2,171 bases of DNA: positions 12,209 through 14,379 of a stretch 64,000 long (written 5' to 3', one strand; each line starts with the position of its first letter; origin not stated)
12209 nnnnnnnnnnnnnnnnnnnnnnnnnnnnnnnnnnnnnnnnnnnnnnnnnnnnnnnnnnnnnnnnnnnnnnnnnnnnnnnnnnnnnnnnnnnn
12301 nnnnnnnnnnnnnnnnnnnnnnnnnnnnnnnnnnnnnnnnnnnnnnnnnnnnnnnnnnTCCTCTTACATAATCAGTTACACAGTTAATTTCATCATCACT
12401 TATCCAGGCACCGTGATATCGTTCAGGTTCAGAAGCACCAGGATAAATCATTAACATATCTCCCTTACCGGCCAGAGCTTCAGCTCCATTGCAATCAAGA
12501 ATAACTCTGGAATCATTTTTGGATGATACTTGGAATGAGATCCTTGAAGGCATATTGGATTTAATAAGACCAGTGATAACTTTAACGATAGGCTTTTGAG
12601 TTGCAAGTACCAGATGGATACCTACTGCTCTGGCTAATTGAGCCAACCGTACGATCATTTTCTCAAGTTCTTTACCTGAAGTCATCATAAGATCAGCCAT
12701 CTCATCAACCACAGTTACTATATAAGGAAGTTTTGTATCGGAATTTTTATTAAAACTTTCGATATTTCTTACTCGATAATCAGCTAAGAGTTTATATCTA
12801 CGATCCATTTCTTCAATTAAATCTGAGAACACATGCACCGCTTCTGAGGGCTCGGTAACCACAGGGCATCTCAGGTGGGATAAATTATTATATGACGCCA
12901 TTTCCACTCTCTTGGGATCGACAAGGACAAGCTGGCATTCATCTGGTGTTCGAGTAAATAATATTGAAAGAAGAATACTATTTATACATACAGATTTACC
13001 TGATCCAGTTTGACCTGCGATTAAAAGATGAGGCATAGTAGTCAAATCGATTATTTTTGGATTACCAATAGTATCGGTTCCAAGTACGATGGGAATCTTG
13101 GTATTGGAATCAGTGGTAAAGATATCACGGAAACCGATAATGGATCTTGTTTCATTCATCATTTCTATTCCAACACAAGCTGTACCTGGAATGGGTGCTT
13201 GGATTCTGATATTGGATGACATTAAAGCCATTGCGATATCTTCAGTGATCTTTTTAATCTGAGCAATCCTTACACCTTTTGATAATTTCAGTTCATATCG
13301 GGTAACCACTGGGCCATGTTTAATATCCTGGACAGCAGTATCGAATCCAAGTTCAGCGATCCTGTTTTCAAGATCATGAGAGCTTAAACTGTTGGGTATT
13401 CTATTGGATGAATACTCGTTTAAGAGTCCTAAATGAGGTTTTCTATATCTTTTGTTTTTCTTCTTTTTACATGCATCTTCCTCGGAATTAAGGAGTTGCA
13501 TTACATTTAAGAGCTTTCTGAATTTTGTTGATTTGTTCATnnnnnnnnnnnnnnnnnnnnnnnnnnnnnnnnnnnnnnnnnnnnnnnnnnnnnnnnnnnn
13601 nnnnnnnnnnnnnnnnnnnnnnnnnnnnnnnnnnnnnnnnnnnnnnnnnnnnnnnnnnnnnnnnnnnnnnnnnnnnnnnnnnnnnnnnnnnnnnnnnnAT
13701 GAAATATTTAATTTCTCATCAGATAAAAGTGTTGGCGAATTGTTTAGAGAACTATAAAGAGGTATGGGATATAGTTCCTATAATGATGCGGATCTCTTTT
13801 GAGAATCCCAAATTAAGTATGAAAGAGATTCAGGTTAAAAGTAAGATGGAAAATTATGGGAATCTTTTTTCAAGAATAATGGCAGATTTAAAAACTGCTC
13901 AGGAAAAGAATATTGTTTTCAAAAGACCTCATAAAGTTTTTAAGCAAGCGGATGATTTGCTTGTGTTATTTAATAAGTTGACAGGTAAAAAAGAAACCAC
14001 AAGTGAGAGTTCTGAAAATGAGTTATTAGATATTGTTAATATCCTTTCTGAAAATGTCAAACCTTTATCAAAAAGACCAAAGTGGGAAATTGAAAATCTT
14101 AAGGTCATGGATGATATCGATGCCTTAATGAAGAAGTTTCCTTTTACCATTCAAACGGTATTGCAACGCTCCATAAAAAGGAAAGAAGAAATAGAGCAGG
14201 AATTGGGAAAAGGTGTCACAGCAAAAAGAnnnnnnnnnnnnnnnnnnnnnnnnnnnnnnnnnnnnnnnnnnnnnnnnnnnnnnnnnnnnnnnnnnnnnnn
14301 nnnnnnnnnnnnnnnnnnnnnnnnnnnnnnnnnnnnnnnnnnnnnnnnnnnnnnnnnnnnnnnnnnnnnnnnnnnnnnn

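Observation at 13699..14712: Single opposite-strand gene encoding a HAD-like nucleotidase-type domain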

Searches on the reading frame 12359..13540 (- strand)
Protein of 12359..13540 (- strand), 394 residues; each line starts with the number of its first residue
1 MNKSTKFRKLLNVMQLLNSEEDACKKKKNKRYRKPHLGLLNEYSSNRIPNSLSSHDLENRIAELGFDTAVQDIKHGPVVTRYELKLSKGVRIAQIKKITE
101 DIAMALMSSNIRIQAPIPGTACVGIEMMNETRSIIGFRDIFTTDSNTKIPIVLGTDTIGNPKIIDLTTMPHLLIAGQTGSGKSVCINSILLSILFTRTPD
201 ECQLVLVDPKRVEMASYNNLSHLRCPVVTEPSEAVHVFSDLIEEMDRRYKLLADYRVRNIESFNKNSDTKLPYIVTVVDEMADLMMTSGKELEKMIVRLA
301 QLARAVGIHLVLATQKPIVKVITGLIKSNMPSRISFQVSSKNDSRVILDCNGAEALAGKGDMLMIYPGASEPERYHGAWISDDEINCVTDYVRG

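Call 16: search_protein_families(library=pfam, proteins=[window:12359-13540:-], max_evalue=0.001)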
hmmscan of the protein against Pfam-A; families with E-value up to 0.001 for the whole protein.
window:12359-13540:- (394 aa): 7 families
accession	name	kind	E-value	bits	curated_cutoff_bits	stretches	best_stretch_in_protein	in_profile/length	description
PF01580.24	FtsK_SpoIIIE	-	1.5e-54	185.3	24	1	144-317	13-219/221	FtsK/SpoIIIE family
PF17854.6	FtsK_alpha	-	3.5e-22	79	22.9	1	53-127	25-99/101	FtsK alpha domain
PF12846.13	AAA_10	-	1.5e-05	24.7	27.5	1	167-217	19-64/362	AAA-like domain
PF09848.15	SLFN-g3_helicase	-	0.00053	19.8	24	1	172-304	4-115/354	Schlafen group 3, DNA/RNA helicase domain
PF13401.12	AAA_22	-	0.00072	20.3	27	0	171-318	7-126/130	AAA domain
PF13245.12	AAA_19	-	0.00073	20.2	25.1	0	169-302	11-120/134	AAA domain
PF01935.23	DUF87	-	0.00089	19.9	23.2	0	165-213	17-63/220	Helicase HerA, central domain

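Call 17: search_protein_families(library=phrogs, proteins=[window:12359-13540:-], max_evalue=0.001)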
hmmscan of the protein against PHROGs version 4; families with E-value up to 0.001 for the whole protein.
window:12359-13540:- (394 aa): 8 families
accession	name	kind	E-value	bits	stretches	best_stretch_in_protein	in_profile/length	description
phrog_1358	-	moron, auxiliary metabolic gene and host takeover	1.4e-95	322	1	23-387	469-821/1382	FtsK/SpoIIIE-like protein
phrog_3551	-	moron, auxiliary metabolic gene and host takeover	4.7e-77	260.6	1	79-385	341-652/758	FtsK/SpoIIIE-like protein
phrog_17074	-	unknown function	7.2e-17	62.1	1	152-349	184-394/621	-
phrog_24831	-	unknown function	1.3e-11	44.8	1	150-347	270-455/700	-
phrog_2666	-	head and packaging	3.5e-10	40.2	1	105-355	283-501/555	terminase large subunit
phrog_17958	-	moron, auxiliary metabolic gene and host takeover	1.4e-09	37.8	1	171-349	332-514/682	FtsK/SpoIIIE-like protein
phrog_7035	-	unknown function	6.7e-05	22.4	0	165-210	207-250/969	-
phrog_31069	-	moron, auxiliary metabolic gene and host takeover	0.00021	20.8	0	172-340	304-479/742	FtsK/SpoIIIE-like protein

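Call 70: search_protein_families(library=padloc, proteins=[window:12359-13540:-], max_evalue=0.01)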
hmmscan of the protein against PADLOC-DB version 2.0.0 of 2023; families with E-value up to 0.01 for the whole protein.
window:12359-13540:- (394 aa): 8 families
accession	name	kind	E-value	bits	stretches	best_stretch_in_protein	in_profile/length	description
PDLC02806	SspH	-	5.3e-59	197.9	1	168-390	1536-1763/1766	SspH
PDLC02804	SspH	-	5.5e-52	174.6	1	71-385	1232-1554/1561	SspH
PDLC04140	mad8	-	1.8e-31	107.8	1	149-368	2-290/314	mads_8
PDLC01055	HerA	-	3.2e-06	24.2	0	263-317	408-464/532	Type III coevolved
PDLC04105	HerA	-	2.4e-05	21.1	1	170-209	167-203/576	-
PDLC04100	HerA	-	0.00064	16.5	0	295-348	467-518/580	-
PDLC02188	HerA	-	0.0068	13.3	0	290-345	449-502/578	-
PDLC04102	HerA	-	0.0081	12.5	0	171-208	177-217/654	-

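Call 95: search_dna_similar(query=window:12359-13540:-, collection=phages, mode=protein, max_rows=10)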
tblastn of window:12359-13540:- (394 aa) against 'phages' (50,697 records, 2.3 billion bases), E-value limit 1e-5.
Records with a match: 384; places in all: 390; records where one place covers at least 80% of the query: 100.
Best place of each record, by identity: <60% 384.
By first word of the organism name: Bacillus 242; Mycobacterium 52; Bacteriophage 34; Listeria 10; Staphylococcus 9; Geobacillus 8; Enterococcus 5; Ralstonia 5; Clostridium 4; Streptomyces 3; and 9 more.
By host as written in the record: - 49; Mycobacterium smegmatis mc2 155 43; Bacillus subtilis 29; Bacillus cereus 25; Bacillus megaterium 13; Bacillus pumilus BL8 11; Listeria monocytogenes 9; Bacillus subtilis BEST7003 8; and 98 more.
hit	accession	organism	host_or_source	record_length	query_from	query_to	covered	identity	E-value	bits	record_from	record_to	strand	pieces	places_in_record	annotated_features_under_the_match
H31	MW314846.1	Mycobacterium phage KashFlow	Mycobacterium smegmatis mc#155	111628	39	393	90%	46.3%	5e-89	299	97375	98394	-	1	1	192: FtsK-like DNA translocase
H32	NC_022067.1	Mycobacterium phage Wanda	Mycobacterium smegmatis mc2 155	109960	39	393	90%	46.3%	6e-89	299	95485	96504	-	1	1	196: FtsK/SpoIIIE-like protein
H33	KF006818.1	Mycobacterium phage Wanda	Mycobacterium smegmatis mc2 155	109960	39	393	90%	46.3%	6e-89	299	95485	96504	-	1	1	196: FtsK-like DNA translocase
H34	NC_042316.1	Mycobacterium phage Baka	Mycobacterium smegmatis mc2 155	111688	39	393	90%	46.3%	6e-89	299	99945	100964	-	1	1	205: FtsK/SpoIIIE-like protein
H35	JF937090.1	Mycobacterium phage Baka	Mycobacterium smegmatis mc2 155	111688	39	393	90%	46.3%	6e-89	299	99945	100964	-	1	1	205: FtsK-like DNA translocase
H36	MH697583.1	Mycobacterium phage EricMillard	soil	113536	39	393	90%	46.3%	6e-89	299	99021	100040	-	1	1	195: FtsK-like DNA translocase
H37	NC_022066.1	Mycobacterium phage Redno2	Mycobacterium smegmatis mc2 155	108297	39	393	90%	46.3%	8e-89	298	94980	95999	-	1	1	191: FtsK/SpoIIIE-like protein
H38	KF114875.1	Mycobacterium phage Redno2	Mycobacterium smegmatis mc2 155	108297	39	393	90%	46.3%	8e-89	298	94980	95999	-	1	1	191: FtsK-like DNA translocase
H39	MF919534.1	Mycobacterium phage Superphikiman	Mycobacterium smegmatis mc2 155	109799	39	393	90%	46.3%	8e-89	298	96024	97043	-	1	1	FtsK-like DNA translocase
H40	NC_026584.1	Mycobacterium phage Minerva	Mycobacterium smegmatis mc2 155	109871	39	393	90%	46.3%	8e-89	298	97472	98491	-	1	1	199: FtsK/SpoIIIE-like protein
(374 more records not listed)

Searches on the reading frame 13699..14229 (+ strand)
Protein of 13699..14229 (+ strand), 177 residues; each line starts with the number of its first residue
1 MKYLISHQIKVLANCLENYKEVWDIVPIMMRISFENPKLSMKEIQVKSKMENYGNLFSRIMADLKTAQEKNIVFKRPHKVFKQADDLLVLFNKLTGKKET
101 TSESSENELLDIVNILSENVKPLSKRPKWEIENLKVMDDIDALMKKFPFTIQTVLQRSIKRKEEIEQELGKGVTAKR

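Call 40: predict_structure(alignment_id=A3)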
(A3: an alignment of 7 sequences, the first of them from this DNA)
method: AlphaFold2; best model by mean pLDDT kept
length: 177 residues; sequences in the alignment: 7
mean_pLDDT: 83.3   pTM: 0.76
mean pLDDT of the five models: 83.3, 82.1, 81.8, 80.5, 80.3
residues with pLDDT >= 90: 50; 70-90: 108; 50-70: 16; < 50: 3
segments of 3 or more residues with pLDDT < 50: 175-177
pLDDT, mean of each block of 10 residues (from residue 1): 68 78 82 86 89 92 90 85 92 84 77 92 84 88 90 87 79 49
secondary structure, 60 per line:
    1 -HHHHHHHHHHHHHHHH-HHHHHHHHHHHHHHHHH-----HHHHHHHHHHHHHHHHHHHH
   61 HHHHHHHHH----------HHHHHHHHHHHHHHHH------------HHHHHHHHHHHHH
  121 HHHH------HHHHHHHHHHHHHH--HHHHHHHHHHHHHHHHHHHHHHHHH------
elements in order: H2-17 H19-35 H41-69 H80-95 H108-124 H131-144 H147-171

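Call 43: fold_search(model_id=the predicted structure, library=pdb)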
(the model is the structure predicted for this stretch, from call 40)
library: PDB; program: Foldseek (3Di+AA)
matches with E <= 10: 181; with E <= 0.001: 0
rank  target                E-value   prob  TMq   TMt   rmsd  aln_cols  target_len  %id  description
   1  5f3o_A                8.1e-01  0.07  0.18  0.17  18.7       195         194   15  Crystal structure of EhRNaseIII229 from Entamoeba histolytica complexed with Mn2+ (released 2016-12-28)
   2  6fpd                  8.6e-01  0.13  0.23  0.22  20.4       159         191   16  AB21 protein from Agaricus bisporus (released 2018-05-16)
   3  6ixf_B                1.0e+00  0.05  0.15  0.12  24.4       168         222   11  Crystal structure of SeMet apo SH3BP5 (P41) (released 2019-03-20)
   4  6jlf_D                1.2e+00  0.07  0.20  0.15  23.7       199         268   12  Crystal structure of a bacterial Bestrophin homolog from Klebsiella pneumoniae D179A mutation - HR (released 2019-11-13)
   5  1aep                  1.3e+00  0.10  0.23  0.26  16.7       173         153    9  MOLECULAR STRUCTURE OF AN APOLIPOPROTEIN DETERMINED AT 2.5-ANGSTROMS RESOLUTION (released 1994-01-31)
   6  5f3p_B                1.3e+00  0.07  0.21  0.20  17.7       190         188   13  Crystal structure of a noncanonical Dicer protein from Entamoeba histolytica (released 2017-02-08)
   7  8tmc_E                1.4e+00  0.11  0.24  0.14  15.5       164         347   13  Cryo-EM structure of CorA in complex with conformation-specific synthetic antibody C12 and 20 mM MgCl2, State MG20-2 (released 2025-02-12)
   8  9ny5_B                1.5e+00  0.08  0.19  0.25  24.9       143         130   15  LmuABC_apo (released 2025-12-17)
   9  6vlz_AV               1.5e+00  0.06  0.20  0.10  22.8       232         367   16  Structure of the human mitochondrial ribosome-EF-G1 complex (ClassI) (released 2020-08-05)
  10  6ivw_C                1.5e+00  0.06  0.21  0.16  23.7       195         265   12  Crystal structure of a bacterial Bestrophin homolog from Klebsiella pneumoniae with a mutation D269A (released 2019-11-13)
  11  7w6s_B                1.6e+00  0.07  0.21  0.11  17.7       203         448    6  CryoEM structure of human KChIP2-Kv4.3 complex (released 2022-11-02)
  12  6iv3_D                1.6e+00  0.06  0.21  0.15  23.6       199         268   12  Crystal structure of a bacterial Bestrophin homolog from Klebsiella pneumoniae with a mutation W252A (released 2019-11-13)
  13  2im8_B                1.7e+00  0.12  0.24  0.34  16.2       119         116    9  X-Ray Crystal Structure of Protein yppE from Bacillus subtilis. Northeast Structural Genomics Consortium Target SR213. (released 2006-10-17)
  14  8tme_E                1.8e+00  0.10  0.22  0.12  15.4       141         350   11  Cryo-EM structure of CorA in complex with conformation-specific synthetic antibody C18 and 100 uM MgCl2, State MG0.1-1 (released 2025-02-12)
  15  6iv3_E                1.8e+00  0.06  0.21  0.15  23.9       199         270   12  Crystal structure of a bacterial Bestrophin homolog from Klebsiella pneumoniae with a mutation W252A (released 2019-11-13)
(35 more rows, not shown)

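Call 47: fold_search(model_id=the predicted structure, library=viral)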
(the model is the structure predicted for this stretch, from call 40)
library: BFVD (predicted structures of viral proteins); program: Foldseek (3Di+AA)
matches with E <= 10: 258; with E <= 0.001: 0
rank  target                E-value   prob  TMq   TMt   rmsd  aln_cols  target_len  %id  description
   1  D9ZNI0                2.7e-01  0.16  0.20  0.21  21.8       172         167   16  (no name in the UniProt tables at hand)
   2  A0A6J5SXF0            3.8e-01  0.35  0.28  0.26   9.5       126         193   17  Uncharacterized protein [uncultured Caudovirales phage]
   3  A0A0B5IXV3            5.2e-01  0.12  0.20  0.18  19.6       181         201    9  Uncharacterized protein [Pandoravirus inopinatum]
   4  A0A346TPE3            5.5e-01  0.18  0.26  0.08  19.7       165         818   12  HOAR [Mythimna unipuncta nucleopolyhedrovirus]
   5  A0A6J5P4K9            5.5e-01  0.13  0.23  0.08  20.3       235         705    8  LT_GEWL domain containing protein [uncultured Caudovirales phage]
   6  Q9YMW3                6.4e-01  0.25  0.28  0.22  18.0       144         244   11  LdOrf-11 peptide [Lymantria dispar multicapsid nuclear polyhedrosis virus]
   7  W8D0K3                7.1e-01  0.15  0.22  0.22  11.9       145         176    9  Uncharacterized protein [Erwinia phage PhiEaH1]
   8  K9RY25                7.1e-01  0.15  0.20  0.18  13.7       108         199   17  (no name in the UniProt tables at hand)
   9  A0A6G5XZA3            7.5e-01  0.08  0.18  0.13  21.7       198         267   11  (no name in the UniProt tables at hand)
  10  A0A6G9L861            9.3e-01  0.20  0.25  0.21   9.0       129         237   12  Uncharacterized protein [Bacillus phage vB_BcM_Sam46]
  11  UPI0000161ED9         9.8e-01  0.13  0.23  0.23  13.1       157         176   11  (no name look-up for this kind of identifier)
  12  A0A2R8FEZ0            9.8e-01  0.07  0.18  0.14  17.6       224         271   13  Uncharacterized protein [Brazilian cedratvirus IHUMI]
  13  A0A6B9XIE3            1.0e+00  0.18  0.26  0.26  10.6       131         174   16  Uncharacterized protein [Lymphocystis disease virus 4]
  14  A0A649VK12            1.1e+00  0.11  0.21  0.27  21.2       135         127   11  (no name in the UniProt tables at hand)
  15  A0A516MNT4            1.2e+00  0.20  0.19  0.36   9.9        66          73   17  (no name in the UniProt tables at hand)
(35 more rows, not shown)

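Call 56: search_protein_representatives(alignment_id=A4)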
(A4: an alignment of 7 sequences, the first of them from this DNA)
Query: 7 sequences, 186 profile positions. Proteins with E-value up to 0.001 (for the whole library): 5; up to 1e-10: 4; up to 1e-30: 2. The best 5 are listed.
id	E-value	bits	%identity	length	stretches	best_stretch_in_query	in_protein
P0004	7.9e-72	257.6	-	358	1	1-186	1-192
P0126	5.7e-31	124.4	-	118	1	1-115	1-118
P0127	8.1e-30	120.6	-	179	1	1-162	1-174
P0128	4.2e-23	98.7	-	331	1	1-162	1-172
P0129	2.0e-04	37.8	-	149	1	46-162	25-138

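Call 58: find_encoding_contigs(protein=P0129, flank=4000, max_places=3)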
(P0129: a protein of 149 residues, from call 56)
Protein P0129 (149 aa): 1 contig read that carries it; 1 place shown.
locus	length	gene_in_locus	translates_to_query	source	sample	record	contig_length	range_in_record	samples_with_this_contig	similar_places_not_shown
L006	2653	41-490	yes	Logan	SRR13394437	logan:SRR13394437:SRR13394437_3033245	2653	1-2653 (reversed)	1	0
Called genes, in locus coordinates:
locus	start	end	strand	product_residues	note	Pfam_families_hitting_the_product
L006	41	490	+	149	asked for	-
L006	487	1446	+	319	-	PF22945:LEM-3_GIY-YIG, PF07460:NUMOD3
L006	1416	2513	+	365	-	-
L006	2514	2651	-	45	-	?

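Call 59: find_encoding_contigs(protein=P0127, flank=4000, max_places=3)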
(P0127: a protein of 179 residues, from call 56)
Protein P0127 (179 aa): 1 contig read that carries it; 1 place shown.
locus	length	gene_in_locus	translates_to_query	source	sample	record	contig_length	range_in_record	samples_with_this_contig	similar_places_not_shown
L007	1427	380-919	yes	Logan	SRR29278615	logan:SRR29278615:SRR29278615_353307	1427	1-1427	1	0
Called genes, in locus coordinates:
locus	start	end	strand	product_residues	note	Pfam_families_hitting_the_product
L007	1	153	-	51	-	?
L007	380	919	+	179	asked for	-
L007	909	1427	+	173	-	?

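Call 69: search_protein_families(library=pfam, alignment_id=A6, max_evalue=1)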
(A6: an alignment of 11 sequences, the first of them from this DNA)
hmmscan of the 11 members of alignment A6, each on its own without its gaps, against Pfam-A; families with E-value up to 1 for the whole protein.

A. member 1, seq(172 aa): 1 family
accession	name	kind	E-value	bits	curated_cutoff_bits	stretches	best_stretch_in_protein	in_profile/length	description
PF12317.13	IFT46_B_C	-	0.025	14.7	22.2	1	118-168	122-173/211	Intraflagellar transport complex B protein 46 C terminal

B. families by the number of members that match (of 11 scanned): 21 families
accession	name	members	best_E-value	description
PF19351.4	DUF5929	1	0.0096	Domain of unknown function (DUF5929)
PF01425.27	Amidase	1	0.012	Amidase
PF17078.10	SHE3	1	0.016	SWI5-dependent HO expression protein 3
PF15739.10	TSNAXIP1_N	1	0.023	Translin-associated factor X-interacting N-terminus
PF12317.13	IFT46_B_C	1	0.025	Intraflagellar transport complex B protein 46 C terminal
PF09548.15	Spore_III_AB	1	0.031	Stage III sporulation protein AB (spore_III_AB)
PF15978.11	TnsD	1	0.033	Tn7-like transposition protein D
PF05397.17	Med15_fungi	1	0.11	Mediator complex subunit 15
PF09202.17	Rio2_N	1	0.11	Rio2, N-terminal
PF18821.6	LPD7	1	0.11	Large polyvalent protein-associated domain 7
PF19420.4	DDAH_eukar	1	0.12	N,N dimethylarginine dimethylhydrolase, eukaryotic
PF01022.26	HTH_5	1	0.13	Bacterial regulatory protein, arsR family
PF09744.14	RH1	1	0.17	RILP homology 1 domain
PF13012.11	MitMem_reg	1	0.18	Maintenance of mitochondrial structure and function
PF23404.1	FAZ1_C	1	0.22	FAZ1, C-terminal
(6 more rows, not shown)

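Call 88: search_protein_families(library=phrogs, proteins=[P0128, L006:1416-2510:+], max_evalue=0.001)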
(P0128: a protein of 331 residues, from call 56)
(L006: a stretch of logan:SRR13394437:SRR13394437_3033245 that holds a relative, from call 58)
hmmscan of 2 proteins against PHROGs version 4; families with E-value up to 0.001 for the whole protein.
P0128 (331 aa): 2 families
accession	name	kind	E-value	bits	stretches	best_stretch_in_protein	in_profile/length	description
phrog_2643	-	moron, auxiliary metabolic gene and host takeover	1.8e-21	77.6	1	174-328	4-168/182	5'-3' deoxyribonucleotidase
phrog_420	-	unknown function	3.7e-17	63.7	1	172-326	9-185/267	unknown function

L006:1416-2510:+ (365 aa): 2 families
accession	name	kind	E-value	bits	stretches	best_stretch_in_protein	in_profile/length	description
phrog_2643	-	moron, auxiliary metabolic gene and host takeover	3.7e-22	79.8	1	16-177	4-176/182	5'-3' deoxyribonucleotidase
phrog_420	-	unknown function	2.5e-16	61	1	12-206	7-213/267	unknown function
